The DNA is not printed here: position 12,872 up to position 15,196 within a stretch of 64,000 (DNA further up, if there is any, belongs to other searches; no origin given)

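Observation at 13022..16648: Unassigned helicase-nuclease array: HTH-fused DEAH helicase, overlapping zinc ribbon, micro-ORF and PD-(D/E)xK-like protein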

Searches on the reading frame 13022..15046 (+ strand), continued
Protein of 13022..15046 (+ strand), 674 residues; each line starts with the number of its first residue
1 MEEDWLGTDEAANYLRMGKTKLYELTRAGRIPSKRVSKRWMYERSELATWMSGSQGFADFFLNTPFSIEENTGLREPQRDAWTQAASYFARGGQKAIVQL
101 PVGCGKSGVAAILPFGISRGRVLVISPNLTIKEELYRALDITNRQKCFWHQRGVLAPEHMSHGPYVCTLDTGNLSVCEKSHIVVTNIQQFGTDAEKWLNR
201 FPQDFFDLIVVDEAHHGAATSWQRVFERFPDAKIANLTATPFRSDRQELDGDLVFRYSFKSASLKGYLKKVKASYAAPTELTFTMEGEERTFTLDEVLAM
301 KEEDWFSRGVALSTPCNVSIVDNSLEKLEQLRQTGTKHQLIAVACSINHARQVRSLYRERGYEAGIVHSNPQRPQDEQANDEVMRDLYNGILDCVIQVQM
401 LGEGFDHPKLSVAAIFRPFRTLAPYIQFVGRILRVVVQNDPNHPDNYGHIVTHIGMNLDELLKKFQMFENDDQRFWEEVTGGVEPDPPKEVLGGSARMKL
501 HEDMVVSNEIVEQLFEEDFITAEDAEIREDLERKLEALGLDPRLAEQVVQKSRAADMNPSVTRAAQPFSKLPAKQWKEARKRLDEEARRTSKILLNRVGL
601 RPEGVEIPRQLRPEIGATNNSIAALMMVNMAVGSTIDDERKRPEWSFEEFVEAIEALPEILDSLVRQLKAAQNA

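Call 64: search_protein_families(library=pfam, proteins=[L100:9135-12524:-, L100:3419-5248:-, L100:5211-6323:-], max_evalue=0.01)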
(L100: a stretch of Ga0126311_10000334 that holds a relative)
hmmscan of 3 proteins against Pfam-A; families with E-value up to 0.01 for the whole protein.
L100:9135-12524:- (1129 aa): 7 families
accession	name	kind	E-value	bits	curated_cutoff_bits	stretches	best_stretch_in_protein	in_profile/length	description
PF13087.12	AAA_12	-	1.2e-25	90.7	27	1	920-1099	14-193/195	AAA domain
PF13482.12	RNase_H_2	-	1.2e-18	68.1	22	1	310-495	1-164/165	RNase_H superfamily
PF13086.12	AAA_11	-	6.7e-11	42.9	27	1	835-891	191-250/257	AAA domain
PF13604.12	AAA_30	-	1.1e-07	32.2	27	1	741-897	16-134/191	AAA domain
PF01443.25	Viral_helicase1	-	2.4e-07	31.3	21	1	847-897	50-103/228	Viral superfamily 1 RNA helicase core domain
PF13245.12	AAA_19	-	1.3e-05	25.8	25.1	1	739-891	7-129/134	AAA domain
PF13538.12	UvrD_C_2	-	0.0081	16.4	27.4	0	1044-1093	4-48/52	UvrD-like helicase C-terminal domain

L100:3419-5248:- (609 aa): 1 family
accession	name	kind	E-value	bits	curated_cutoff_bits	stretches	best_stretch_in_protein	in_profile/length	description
PF00082.27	Peptidase_S8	-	4.4e-10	39.8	21.8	1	336-567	41-211/288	Subtilase family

L100:5211-6323:- (370 aa): 19 families
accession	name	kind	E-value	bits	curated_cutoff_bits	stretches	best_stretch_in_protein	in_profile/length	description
PF00004.35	AAA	-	4.9e-31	108.3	21.2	1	146-271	1-130/131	ATPase family associated with various cellular activities (AAA)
PF07728.20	AAA_5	-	2.2e-06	28.2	22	1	146-214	2-79/139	AAA domain (dynein-related subfamily)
PF13238.12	AAA_18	-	4.8e-06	27.5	29.4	1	146-186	1-44/128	AAA domain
PF05496.18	RuvB_N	-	1.1e-05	25.7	27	1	143-174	33-64/159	Holliday junction DNA helicase RuvB P-loop domain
PF13191.12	AAA_16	-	1.3e-05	26.2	32.6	1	141-168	23-49/167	AAA ATPase domain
PF20720.3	nSTAND3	-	4.2e-05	23.7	27.2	1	140-232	14-94/155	Novel STAND NTPase 3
PF13521.12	AAA_28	-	0.00054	20.6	27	1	145-169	1-25/164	AAA domain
PF05729.18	NACHT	-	0.00058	20.2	26.7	0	145-168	2-25/167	NACHT domain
PF13481.12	AAA_25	-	0.00083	19.5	27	1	138-168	28-58/195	AAA domain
PF13401.12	AAA_22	-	0.00092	20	27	0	145-167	7-29/130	AAA domain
PF13671.12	AAA_33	-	0.0013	19.4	27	1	146-177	2-31/143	AAA domain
PF01057.23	Parvo_NS1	-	0.0014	18.1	20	1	141-168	111-138/271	Parvovirus non-structural protein NS1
PF13245.12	AAA_19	-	0.0021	18.7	25.1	1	144-239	12-98/134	AAA domain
PF13604.12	AAA_30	-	0.0029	17.8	27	1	135-169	10-44/191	AAA domain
PF01695.23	IstB_IS21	-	0.0033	17.4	24.1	1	133-176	82-125/238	IstB-like ATP binding protein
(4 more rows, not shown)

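Call 65: search_dna_similar(query=window:13022-15046:+, collection=plasmids, mode=protein, max_rows=15)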
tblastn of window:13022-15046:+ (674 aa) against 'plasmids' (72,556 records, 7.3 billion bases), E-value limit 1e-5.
Records with a match: 280; places in all: 300; records where one place covers at least 80% of the query: 32.
Best place of each record, by identity: <60% 280.
By first word of the organism name: Pseudomonas 28; Klebsiella 15; Nostoc 11; Rhizobium 10; Vibrio 10; Acinetobacter 8; Streptomyces 8; Picosynechococcus 6; Rhodococcus 5; Leptospira 5; and 98 more.
By predicted mobility (MOB-suite, as given by PLSDB): non-mobilizable 155; conjugative 65; mobilizable 60.
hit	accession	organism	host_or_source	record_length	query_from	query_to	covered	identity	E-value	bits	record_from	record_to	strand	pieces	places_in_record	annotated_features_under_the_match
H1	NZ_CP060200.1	Aminobacter sp. MDW-2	cell culture,soil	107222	3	672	99%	55.9%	0e+0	786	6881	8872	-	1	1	DEAD/DEAH box helicase family protein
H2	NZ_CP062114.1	Aminobacter sp. SR38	bacterial pure culture,soil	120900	3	672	99%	55.9%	0e+0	786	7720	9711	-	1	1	DEAD/DEAH box helicase family protein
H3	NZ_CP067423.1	Skermanella sp. TT6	Homo sapiens,single cell,skin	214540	3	672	99%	55.9%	0e+0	786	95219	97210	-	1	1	DEAD/DEAH box helicase family protein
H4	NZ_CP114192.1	Aminobacter sp. NyZ550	-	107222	3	672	99%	55.9%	0e+0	786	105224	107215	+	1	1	none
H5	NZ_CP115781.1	Paracoccus aerodenitrificans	cell culture,sediment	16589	1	674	100%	55.5%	0e+0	803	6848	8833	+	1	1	DEAD/DEAH box helicase family protein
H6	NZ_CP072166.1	Rhizobium sp. B21/90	Himalayan blackberry,cell culture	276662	2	673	100%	55.0%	0e+0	782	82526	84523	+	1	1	DEAD/DEAH box helicase family protein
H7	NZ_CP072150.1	Rhizobium sp. K1/93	Himalayan blackberry,cell culture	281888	2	673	100%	55.0%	0e+0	781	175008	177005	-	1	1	DEAD/DEAH box helicase family protein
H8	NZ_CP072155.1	Rhizobium sp. K15/93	Himalayan blackberry,cell culture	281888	2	673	100%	55.0%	0e+0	781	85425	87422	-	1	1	DEAD/DEAH box helicase family protein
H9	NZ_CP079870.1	Mycobacterium sp. SMC-4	Homo sapiens,sputum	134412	2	669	99%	41.1%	9e-147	479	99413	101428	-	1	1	DEAD/DEAH box helicase family protein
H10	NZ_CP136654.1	Rhodococcus qingshengii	cell culture,soil from Antarctica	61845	2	669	99%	40.5%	1e-146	479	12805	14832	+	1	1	DEAD/DEAH box helicase family protein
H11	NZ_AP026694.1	Rhodococcus qingshengii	cruid oil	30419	2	669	99%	40.4%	8e-148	482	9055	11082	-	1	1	DEAD/DEAH box helicase family protein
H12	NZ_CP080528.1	Mesorhizobium sp. AR07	Oxytropis sp.,Cell culture,root nodule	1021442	4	666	98%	39.1%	1e-137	453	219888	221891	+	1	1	record has no annotation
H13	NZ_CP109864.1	Paracoccus aminovorans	bacteria,human fecal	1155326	4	674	100%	38.3%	5e-139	457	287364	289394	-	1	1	record has no annotation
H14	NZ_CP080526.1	Mesorhizobium sp. AR07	Oxytropis sp.,Cell culture,root nodule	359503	4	667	99%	38.1%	3e-136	449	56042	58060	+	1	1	DEAD/DEAH box helicase family protein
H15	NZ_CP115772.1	Paracoccus sediminicola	cell culture,sediment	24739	68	671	90%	35.2%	1e-87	307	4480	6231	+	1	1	DEAD/DEAH box helicase family protein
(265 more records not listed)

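Call 67: get_annotated_region(hit=H5, flank=6000)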
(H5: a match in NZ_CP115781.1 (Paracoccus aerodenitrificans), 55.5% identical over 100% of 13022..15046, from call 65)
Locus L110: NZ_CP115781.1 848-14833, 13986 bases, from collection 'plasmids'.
description: Paracoccus aerodenitrificans strain SCSIO 75817 plasmid p2, complete sequence
organism: Paracoccus aerodenitrificans (NCBI taxid 3017781)
taxonomy: Bacteria; Pseudomonadota; Alphaproteobacteria; Rhodobacterales; Paracoccaceae; Paracoccus; Paracoccus aerodenitrificans
host: -; source: cell culture,sediment; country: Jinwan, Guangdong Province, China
typing (MOB-suite, as given by PLSDB): conjugative; relaxase MOBQ; mating-pair formation MPF_T
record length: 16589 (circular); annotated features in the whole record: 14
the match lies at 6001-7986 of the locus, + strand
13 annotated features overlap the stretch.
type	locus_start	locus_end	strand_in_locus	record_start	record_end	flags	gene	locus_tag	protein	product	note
CDS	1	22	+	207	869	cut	-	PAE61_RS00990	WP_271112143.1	ParA family protein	-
CDS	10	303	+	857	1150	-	-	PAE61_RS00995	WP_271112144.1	hypothetical protein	-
CDS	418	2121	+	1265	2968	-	-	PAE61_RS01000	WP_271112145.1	N-6 DNA methylase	GO:0006306 - DNA methylation [Evidence IEA]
CDS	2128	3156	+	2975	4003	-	-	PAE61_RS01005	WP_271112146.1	DNA adenine methylase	GO:0032775 - DNA methylation on adenine [Evidence IEA]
CDS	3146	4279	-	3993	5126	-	-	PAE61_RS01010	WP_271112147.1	HNH endonuclease signature motif containing protein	-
CDS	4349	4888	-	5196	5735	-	-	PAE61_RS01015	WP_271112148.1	recombinase family protein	GO:0006310 - DNA recombination [Evidence IEA]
CDS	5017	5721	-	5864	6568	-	-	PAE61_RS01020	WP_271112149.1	hypothetical protein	-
CDS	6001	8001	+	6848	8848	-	-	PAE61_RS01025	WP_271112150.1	DEAD/DEAH box helicase family protein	-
CDS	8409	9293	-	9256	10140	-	-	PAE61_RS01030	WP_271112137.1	zincin-like metallopeptidase domain-containing protein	-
CDS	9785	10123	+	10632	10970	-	-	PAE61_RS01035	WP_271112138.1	hypothetical protein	-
CDS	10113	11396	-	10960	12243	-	mobQ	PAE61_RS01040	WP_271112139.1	MobQ family relaxase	-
CDS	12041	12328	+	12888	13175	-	-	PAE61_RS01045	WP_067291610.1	mobilization protein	-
CDS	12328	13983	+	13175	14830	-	-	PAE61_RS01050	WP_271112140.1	type IV secretory system conjugative DNA transfer family protein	-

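Call 68: get_annotated_region(hit=H6, flank=6000)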
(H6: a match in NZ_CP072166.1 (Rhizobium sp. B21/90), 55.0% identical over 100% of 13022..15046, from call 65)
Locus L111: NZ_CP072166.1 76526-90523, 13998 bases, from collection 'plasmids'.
description: Rhizobium sp. B21/90 plasmid unnamed2, complete sequence
organism: Rhizobium sp. B21/90 (NCBI taxid 2819993)
taxonomy: Bacteria; Pseudomonadota; Alphaproteobacteria; Hyphomicrobiales; Rhizobiaceae; Rhizobium; Rhizobium sp. B21/90
host: -; source: Himalayan blackberry,cell culture; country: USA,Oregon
typing (MOB-suite, as given by PLSDB): conjugative; relaxase MOBQ; mating-pair formation MPF_T
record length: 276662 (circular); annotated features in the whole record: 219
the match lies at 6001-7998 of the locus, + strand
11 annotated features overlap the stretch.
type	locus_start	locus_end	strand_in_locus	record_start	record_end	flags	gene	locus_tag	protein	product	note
CDS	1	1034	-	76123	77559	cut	-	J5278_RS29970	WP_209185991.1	HD domain-containing protein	-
CDS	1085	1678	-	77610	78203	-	-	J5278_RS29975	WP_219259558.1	AAA family ATPase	-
CDS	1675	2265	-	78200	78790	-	-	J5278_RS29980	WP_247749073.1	3'-5' exonuclease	-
CDS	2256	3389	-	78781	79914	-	-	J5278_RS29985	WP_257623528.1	radical SAM protein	-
CDS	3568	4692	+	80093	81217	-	-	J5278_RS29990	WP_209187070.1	IS5 family transposase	-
CDS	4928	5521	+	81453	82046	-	-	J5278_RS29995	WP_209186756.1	hypothetical protein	-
CDS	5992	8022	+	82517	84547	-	-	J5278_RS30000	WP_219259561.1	DEAD/DEAH box helicase family protein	-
CDS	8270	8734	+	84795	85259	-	-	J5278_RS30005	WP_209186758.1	hypothetical protein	-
CDS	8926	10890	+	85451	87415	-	-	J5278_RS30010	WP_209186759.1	ATP-binding protein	-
CDS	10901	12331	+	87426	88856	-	-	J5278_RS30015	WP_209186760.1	Shedu immune nuclease family protein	-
CDS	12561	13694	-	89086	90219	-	-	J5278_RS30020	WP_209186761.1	RHE_PE00001 family protein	-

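Call 69: get_annotated_region(hit=H10, flank=6000)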
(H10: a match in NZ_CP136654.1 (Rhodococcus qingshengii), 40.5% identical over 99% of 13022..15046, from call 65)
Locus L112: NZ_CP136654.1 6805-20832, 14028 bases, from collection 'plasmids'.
description: Rhodococcus qingshengii strain A29-k1 plasmid pCP61, complete sequence
organism: Rhodococcus qingshengii (NCBI taxid 334542)
taxonomy: Bacteria; Actinomycetota; Actinomycetes; Mycobacteriales; Nocardiaceae; Rhodococcus; Rhodococcus qingshengii
host: -; source: cell culture,soil from Antarctica; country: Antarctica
typing (MOB-suite, as given by PLSDB): non-mobilizable; replicon rep_cluster_1626
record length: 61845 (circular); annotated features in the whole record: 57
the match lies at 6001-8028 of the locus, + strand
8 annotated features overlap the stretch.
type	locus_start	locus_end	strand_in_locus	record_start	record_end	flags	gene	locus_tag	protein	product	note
CDS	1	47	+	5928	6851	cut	-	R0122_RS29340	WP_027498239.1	alpha/beta hydrolase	-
CDS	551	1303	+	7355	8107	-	-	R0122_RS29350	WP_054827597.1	TetR/AcrR family transcriptional regulator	GO:0006355 - regulation of DNA-templated transcription [Evidence IEA]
CDS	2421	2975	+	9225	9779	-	-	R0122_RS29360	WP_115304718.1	PaaI family thioesterase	-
CDS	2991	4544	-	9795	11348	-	-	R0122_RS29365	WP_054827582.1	MFS transporter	-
CDS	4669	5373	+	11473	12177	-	-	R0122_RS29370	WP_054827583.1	TetR/AcrR family transcriptional regulator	GO:0006355 - regulation of DNA-templated transcription [Evidence IEA]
CDS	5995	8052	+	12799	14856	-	-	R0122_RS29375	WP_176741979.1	DEAD/DEAH box helicase family protein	-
CDS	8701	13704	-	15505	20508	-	-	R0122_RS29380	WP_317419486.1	DEAD/DEAH box helicase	-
CDS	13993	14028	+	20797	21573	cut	-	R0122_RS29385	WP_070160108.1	ParA family protein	-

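Call 78: search_dna_similar(query=window:13022-15046:+, collection=phages, mode=protein, max_rows=8)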
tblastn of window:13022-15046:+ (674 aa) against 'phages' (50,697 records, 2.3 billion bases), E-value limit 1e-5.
Records with a match: 881; places in all: 881; records where one place covers at least 80% of the query: 0.
Best place of each record, by identity: <60% 881.
By first word of the organism name: Vibrio 270; Streptococcus 241; Mycobacterium 66; Salmonella 44; Escherichia 42; Bacteriophage 20; Lactobacillus 19; Gordonia 17; Pseudomonas 16; Listeria 16; and 50 more.
By host as written in the record: - 279; Streptococcus thermophilus 102; Mycobacterium smegmatis mc2 155 43; Vibrio lentus 27; Mycobacterium smegmatis mc#155 17; Escherichia coli 16; Salmonella enterica subsp. enterica serovar Enteritidis PT1 13; Gordonia terrae 3612 10; and 212 more.
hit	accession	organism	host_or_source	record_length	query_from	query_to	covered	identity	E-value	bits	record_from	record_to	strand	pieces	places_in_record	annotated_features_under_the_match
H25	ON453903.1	Flavonifractor phage Castelnaud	Flavonifractor plautii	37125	74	612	80%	26.0%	5e-25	117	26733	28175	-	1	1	DNA helicase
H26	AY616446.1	Bacillus phage BCASJ1c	-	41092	74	612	80%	25.9%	3e-26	121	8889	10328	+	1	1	16: DEAD box family helicase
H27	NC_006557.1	Bacillus phage BCASJ1c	Bacillus clarkii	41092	74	612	80%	25.9%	3e-26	121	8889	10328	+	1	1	DNA helicase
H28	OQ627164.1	Streptococcus phage phiKSM96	Streptococcus mutans KSM96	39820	74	612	80%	25.4%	2e-23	112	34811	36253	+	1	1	DEAD/DEAH box helicase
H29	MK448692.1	Streptococcus phage Javan173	Streptococcus entericus DSM_14446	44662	74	612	80%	25.2%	4e-22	108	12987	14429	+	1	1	DNA helicase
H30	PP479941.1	Faecalibacterium phage Aster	Faecalibacterium sp. HTF-238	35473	74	612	80%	24.3%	3e-17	93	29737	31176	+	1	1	hypothetical protein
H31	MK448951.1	Streptococcus phage Javan470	Streptococcus pyogenes ERR448936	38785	74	612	80%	23.8%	3e-23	111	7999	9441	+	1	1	DNA helicase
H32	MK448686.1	Streptococcus phage Javan157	Streptococcus dysgalactiae ERR109370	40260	74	612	80%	23.8%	3e-23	111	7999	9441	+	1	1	DNA helicase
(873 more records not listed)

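Call 92: find_encoding_contigs(protein=P0127, flank=7000, max_places=3)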
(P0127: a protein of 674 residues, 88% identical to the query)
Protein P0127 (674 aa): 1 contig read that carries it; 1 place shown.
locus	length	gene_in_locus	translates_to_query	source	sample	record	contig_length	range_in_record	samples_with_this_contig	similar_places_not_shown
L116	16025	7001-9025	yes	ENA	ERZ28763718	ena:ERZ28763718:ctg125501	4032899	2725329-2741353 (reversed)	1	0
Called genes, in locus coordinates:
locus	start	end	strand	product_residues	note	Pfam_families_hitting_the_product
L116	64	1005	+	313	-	PF08241:Methyltransf_11 (faint), PF01555:N6_N4_Mtase (weak)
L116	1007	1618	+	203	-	-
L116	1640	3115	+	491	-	PF13701:DDE_Tnp_1_4, PF01609:DDE_Tnp_1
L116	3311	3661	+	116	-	PF12844:HTH_19 (weak), PF13560:HTH_31, PF01381:HTH_3, PF13443:HTH_26 (weak)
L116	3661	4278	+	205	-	PF06114:Peptidase_M78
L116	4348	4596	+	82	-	PF14452:Multi_ubiq (weak)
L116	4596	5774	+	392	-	PF00899:ThiF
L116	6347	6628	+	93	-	-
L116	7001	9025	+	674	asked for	PF12728:HTH_17, PF00270:DEAD (weak), PF04851:ResIII, PF00271:Helicase_C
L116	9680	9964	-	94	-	-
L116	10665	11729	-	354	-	PF01548:DEDD_Tnp_IS110, PF02371:Transposase_20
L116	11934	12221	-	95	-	PF13333:rve_2, PF13683:rve_3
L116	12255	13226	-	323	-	PF01548:DEDD_Tnp_IS110, PF02371:Transposase_20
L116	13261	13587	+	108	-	-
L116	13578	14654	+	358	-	PF00665:rve (faint), PF13683:rve_3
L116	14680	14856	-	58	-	-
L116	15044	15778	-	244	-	PF13276:HTH_21, PF00665:rve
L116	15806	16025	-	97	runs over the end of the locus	PF01527:HTH_Tnp_1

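Call 101: search_protein_families(library=padloc, proteins=[L092:8384-9097:+, L088:8761-9330:+, L111:8270-8734:+], max_evalue=0.01)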
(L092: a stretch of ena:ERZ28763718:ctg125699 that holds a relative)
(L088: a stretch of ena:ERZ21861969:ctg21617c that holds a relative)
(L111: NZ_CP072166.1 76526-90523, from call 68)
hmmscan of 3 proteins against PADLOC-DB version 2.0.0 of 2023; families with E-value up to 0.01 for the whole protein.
L092:8384-9097:+ (237 aa): 0 families

L088:8761-9330:+ (189 aa): 0 families

L111:8270-8734:+ (154 aa): 0 families
